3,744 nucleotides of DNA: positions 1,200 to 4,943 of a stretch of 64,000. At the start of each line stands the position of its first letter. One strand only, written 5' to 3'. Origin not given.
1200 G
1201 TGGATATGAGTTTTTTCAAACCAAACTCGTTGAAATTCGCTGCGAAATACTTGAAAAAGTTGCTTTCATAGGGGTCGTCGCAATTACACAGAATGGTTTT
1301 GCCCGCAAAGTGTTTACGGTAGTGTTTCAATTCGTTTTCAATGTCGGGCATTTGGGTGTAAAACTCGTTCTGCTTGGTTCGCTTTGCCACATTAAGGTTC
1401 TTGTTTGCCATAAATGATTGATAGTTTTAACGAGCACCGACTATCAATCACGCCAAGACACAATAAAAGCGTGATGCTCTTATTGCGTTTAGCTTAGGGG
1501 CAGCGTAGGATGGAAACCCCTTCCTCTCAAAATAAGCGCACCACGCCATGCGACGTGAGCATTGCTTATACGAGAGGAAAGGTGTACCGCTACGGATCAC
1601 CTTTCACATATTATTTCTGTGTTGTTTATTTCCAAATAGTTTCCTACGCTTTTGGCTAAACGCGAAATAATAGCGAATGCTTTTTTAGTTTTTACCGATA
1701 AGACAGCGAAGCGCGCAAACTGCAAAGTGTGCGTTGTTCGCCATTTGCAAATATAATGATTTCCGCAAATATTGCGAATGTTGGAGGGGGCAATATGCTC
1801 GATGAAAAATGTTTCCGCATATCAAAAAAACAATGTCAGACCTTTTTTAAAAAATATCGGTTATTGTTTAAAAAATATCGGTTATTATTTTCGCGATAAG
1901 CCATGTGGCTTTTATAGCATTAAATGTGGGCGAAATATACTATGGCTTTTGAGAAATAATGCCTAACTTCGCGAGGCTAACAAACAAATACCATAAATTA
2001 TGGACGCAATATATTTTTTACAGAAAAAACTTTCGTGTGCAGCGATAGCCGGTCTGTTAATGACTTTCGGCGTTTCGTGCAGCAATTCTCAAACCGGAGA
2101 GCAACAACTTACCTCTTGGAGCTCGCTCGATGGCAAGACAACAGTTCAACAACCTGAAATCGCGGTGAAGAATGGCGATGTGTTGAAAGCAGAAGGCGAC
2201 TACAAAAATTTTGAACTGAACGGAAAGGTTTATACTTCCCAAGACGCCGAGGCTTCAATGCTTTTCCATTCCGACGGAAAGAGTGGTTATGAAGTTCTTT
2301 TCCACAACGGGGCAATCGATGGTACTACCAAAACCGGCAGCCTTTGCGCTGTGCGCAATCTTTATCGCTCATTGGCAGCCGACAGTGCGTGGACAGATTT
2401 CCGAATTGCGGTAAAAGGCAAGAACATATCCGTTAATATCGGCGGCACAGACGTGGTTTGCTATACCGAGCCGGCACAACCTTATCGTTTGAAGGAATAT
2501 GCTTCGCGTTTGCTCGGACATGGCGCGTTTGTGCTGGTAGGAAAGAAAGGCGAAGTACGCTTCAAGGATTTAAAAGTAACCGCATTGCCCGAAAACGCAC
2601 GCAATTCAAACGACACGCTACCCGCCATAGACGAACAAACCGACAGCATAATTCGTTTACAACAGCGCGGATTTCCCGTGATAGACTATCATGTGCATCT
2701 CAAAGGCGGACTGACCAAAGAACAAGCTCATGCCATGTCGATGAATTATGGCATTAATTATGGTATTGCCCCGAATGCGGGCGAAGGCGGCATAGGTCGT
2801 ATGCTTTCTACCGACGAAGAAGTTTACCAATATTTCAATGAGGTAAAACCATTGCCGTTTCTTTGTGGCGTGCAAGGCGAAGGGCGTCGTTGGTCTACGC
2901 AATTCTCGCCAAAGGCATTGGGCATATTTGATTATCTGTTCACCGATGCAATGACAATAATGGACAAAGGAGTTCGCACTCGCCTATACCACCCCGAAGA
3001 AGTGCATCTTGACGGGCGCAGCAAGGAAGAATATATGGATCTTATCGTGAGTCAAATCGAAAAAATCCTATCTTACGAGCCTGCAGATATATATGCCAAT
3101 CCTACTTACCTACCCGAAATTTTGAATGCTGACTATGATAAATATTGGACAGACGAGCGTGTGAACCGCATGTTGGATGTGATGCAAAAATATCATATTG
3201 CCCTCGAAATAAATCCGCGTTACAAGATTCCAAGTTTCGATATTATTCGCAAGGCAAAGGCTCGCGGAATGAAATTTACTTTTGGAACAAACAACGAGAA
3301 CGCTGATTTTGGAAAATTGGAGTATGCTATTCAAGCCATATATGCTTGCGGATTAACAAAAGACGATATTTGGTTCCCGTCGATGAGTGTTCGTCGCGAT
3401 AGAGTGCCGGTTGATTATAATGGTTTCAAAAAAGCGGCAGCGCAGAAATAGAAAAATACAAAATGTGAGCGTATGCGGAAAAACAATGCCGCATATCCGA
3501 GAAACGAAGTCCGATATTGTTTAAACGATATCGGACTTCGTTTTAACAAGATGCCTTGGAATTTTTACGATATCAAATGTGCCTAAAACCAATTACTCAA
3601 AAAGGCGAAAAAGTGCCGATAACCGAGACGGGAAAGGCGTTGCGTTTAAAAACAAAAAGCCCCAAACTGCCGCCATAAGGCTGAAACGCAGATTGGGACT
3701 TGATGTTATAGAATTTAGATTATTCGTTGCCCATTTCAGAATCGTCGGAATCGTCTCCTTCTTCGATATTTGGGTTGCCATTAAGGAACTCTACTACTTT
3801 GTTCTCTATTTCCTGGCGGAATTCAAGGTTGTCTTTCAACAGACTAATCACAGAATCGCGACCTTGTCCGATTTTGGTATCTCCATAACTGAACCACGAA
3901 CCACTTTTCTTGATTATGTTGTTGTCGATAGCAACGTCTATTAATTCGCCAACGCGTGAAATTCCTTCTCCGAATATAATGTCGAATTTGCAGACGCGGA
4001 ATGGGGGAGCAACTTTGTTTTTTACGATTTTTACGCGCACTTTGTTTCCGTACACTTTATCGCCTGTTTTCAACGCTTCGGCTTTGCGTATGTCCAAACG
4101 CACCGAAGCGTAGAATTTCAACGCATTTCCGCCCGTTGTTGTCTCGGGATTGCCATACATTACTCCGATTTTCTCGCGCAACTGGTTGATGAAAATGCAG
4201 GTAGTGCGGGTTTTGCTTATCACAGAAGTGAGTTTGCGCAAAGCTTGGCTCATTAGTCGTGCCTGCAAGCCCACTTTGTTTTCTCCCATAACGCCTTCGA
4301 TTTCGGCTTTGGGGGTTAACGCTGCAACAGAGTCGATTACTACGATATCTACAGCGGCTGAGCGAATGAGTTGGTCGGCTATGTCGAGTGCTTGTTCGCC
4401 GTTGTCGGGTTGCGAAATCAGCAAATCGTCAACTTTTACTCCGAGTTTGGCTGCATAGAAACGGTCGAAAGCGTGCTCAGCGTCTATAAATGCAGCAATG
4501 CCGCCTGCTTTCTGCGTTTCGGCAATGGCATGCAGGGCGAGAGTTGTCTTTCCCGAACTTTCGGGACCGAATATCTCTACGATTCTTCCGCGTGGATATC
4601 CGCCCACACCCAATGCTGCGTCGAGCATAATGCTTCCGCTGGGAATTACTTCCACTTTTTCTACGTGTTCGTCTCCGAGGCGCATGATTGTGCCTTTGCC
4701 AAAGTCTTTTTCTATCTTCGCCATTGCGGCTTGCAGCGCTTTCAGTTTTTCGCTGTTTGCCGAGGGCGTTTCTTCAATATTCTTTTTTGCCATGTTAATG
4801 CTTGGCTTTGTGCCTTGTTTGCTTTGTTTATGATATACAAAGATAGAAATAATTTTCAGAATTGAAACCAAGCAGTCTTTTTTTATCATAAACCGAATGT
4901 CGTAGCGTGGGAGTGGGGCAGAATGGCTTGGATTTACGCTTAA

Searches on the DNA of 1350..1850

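Call 33: search_rna_families(source=window, start=1350, end=1850, threshold=evalue, max_evalue=10, show_alignments=2)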
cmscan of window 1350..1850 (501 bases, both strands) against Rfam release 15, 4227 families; matches with E-value up to 10: 3.
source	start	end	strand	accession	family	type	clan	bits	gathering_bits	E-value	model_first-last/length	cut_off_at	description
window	1581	1702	-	RF02550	RnaG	Gene; sRNA;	-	17.9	153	2.1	1-120/120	no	RnaG sRNA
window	1575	1634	-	RF00336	snoJ26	Gene; snRNA; snoRNA; CD-box;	-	15.4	50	8.7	1-147/147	no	Small nucleolar RNA J26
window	1458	1495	+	RF01343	CRISPR-DR33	Gene; CRISPR;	-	14.7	39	4.5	1-37/37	no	CRISPR RNA direct repeat element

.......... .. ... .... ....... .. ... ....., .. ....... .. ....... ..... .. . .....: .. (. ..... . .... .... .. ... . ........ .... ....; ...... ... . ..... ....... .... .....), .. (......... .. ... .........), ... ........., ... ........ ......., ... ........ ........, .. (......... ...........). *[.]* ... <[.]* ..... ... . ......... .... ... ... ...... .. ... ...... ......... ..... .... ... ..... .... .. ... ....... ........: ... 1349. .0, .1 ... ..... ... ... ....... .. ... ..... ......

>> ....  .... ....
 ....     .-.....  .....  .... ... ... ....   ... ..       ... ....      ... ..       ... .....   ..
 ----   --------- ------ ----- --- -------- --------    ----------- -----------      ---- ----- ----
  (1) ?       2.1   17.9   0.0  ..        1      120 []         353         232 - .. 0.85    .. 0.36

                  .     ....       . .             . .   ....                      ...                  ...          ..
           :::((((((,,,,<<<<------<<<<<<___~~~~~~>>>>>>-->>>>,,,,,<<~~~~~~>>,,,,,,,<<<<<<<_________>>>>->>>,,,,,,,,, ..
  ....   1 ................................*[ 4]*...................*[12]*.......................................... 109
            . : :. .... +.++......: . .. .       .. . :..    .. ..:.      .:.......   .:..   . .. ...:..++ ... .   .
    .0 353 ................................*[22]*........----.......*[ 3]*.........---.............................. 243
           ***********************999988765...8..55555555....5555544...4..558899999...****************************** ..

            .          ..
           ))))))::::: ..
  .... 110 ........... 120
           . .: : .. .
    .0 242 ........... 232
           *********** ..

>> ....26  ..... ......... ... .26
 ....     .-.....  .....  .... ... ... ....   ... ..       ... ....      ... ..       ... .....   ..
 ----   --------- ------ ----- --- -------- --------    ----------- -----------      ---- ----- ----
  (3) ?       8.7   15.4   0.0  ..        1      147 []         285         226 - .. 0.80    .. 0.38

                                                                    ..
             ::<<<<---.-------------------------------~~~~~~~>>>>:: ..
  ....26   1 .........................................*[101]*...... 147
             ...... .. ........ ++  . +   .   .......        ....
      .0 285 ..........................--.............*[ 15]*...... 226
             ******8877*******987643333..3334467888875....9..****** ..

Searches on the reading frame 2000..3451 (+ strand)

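Call 76: search_protein_families(library=pfam, proteins=[window:2000-3451:+], max_evalue=0.001)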
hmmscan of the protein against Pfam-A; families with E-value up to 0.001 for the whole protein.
window:2000-3451:+ (483 aa): 1 family
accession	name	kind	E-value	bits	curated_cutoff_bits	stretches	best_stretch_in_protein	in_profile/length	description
PF06439.18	3keto-disac_hyd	-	1.7e-12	48.2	26.8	1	36-193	10-186/187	3-keto-disaccharide hydrolase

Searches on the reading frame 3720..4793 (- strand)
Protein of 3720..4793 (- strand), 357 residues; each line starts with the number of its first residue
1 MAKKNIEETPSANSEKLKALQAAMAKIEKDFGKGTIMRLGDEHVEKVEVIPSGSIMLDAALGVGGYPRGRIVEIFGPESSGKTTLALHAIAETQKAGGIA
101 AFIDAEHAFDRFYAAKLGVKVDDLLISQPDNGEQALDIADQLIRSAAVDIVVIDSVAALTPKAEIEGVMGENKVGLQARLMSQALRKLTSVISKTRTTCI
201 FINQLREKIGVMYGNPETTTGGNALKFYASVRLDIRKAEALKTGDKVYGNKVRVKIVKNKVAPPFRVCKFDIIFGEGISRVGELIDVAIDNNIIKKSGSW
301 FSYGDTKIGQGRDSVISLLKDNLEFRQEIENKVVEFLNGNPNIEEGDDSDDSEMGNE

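Call 76: search_protein_families(library=pfam, proteins=[window:3720-4793:-], max_evalue=0.001)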
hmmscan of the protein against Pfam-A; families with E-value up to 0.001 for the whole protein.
window:3720-4793:- (357 aa): 8 families
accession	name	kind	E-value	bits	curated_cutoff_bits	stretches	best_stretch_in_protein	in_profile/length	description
PF00154.27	RecA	-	5.3e-137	455.9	27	1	18-279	1-262/262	recA bacterial DNA recombination protein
PF21096.2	RecA_C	-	2.3e-23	82.5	27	1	282-337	1-56/57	RecA C-terminal domain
PF08423.17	Rad51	-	1.5e-08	34.7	22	1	47-247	5-221/244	Rad51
PF06745.19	ATPase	-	4e-08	33.4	26.6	1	55-112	6-63/231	KaiC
PF13479.12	AAA_24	-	0.00011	22.6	27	1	72-161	5-78/195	AAA domain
PF01637.24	ATPase_2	-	0.00016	22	33.2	1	70-197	21-110/225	ATPase domain predominantly from Archaea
PF13481.12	AAA_25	-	0.00086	19.4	27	0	66-161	30-157/195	AAA domain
PF13191.12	AAA_16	-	0.0009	20.2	32.6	0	58-204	13-140/167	AAA ATPase domain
